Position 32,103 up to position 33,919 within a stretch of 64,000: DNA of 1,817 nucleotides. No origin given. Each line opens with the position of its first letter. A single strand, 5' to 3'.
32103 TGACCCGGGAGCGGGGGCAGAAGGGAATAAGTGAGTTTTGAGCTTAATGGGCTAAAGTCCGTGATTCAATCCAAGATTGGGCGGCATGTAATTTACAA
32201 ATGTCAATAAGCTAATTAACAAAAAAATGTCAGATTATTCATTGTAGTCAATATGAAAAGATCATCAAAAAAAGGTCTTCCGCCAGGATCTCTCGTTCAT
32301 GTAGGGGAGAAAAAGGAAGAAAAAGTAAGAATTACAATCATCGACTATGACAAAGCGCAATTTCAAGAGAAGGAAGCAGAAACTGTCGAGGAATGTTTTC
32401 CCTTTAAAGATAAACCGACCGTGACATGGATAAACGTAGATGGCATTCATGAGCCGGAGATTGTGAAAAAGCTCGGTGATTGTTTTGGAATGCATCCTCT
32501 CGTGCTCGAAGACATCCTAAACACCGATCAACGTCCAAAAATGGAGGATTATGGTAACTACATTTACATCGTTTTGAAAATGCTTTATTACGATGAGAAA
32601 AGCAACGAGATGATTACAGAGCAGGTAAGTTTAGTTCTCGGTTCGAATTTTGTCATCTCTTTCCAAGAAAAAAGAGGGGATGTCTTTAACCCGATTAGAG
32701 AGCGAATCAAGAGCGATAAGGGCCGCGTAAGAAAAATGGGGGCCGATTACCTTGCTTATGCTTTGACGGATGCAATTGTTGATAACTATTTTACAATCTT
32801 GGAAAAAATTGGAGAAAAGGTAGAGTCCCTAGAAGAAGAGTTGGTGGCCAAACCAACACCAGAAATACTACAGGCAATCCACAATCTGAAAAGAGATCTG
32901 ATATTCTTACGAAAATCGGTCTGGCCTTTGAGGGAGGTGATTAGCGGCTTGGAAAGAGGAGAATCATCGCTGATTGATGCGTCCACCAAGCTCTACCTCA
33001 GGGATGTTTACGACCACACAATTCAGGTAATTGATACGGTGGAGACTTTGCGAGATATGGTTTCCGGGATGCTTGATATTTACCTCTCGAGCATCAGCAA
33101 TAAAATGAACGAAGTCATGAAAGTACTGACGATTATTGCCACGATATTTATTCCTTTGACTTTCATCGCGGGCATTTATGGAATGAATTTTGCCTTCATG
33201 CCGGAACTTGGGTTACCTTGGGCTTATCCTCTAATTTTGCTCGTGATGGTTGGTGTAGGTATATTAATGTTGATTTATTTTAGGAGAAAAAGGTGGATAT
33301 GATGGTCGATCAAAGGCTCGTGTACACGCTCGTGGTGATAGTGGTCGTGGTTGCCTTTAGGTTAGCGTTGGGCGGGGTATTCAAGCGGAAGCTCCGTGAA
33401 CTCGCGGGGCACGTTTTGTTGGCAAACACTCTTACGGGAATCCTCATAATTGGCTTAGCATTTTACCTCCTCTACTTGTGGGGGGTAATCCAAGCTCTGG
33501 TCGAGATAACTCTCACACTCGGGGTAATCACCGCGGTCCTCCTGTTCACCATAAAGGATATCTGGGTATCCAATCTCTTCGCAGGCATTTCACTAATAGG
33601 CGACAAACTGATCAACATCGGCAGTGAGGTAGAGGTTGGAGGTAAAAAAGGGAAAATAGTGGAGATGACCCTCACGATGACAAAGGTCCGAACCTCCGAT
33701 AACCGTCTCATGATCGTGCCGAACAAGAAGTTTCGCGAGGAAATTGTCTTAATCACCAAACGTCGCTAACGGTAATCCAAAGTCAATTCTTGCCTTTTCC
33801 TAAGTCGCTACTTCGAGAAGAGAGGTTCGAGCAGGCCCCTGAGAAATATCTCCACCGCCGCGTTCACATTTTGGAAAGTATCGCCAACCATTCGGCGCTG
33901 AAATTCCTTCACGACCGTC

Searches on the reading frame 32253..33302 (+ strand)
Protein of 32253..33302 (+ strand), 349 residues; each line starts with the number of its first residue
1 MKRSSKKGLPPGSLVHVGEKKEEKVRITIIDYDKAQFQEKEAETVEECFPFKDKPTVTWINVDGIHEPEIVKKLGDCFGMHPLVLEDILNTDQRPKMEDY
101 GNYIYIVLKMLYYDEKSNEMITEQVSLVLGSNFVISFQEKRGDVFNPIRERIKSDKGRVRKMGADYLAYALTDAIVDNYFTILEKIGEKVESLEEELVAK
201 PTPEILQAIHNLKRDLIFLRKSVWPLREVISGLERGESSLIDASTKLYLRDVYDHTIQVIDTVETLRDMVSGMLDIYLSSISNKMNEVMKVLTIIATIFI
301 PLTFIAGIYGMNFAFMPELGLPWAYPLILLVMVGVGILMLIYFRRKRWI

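Call 29: search_protein_families(library=pfam, proteins=[window:32253-33302:+], max_evalue=0.0001)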
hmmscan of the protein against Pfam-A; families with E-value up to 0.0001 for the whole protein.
window:32253-33302:+ (349 aa): 1 family
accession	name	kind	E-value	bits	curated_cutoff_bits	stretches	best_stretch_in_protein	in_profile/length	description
PF01544.23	CorA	-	1.3e-78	264.8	27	1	56-345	3-292/292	CorA-like Mg2+ transporter protein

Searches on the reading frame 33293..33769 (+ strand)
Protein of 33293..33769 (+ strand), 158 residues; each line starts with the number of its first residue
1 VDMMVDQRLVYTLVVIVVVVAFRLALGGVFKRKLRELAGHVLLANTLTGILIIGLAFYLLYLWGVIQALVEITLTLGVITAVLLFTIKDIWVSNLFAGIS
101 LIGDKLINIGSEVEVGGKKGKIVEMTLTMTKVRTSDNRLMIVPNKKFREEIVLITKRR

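Call 29: search_protein_families(library=pfam, proteins=[window:33293-33769:+], max_evalue=0.0001)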
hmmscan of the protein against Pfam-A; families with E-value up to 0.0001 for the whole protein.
window:33293-33769:+ (158 aa): 1 family
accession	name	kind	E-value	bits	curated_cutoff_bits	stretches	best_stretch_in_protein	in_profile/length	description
PF00924.24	MS_channel_2nd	-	3.9e-14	53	20.2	1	92-149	3-60/68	Mechanosensitive ion channel, beta-domain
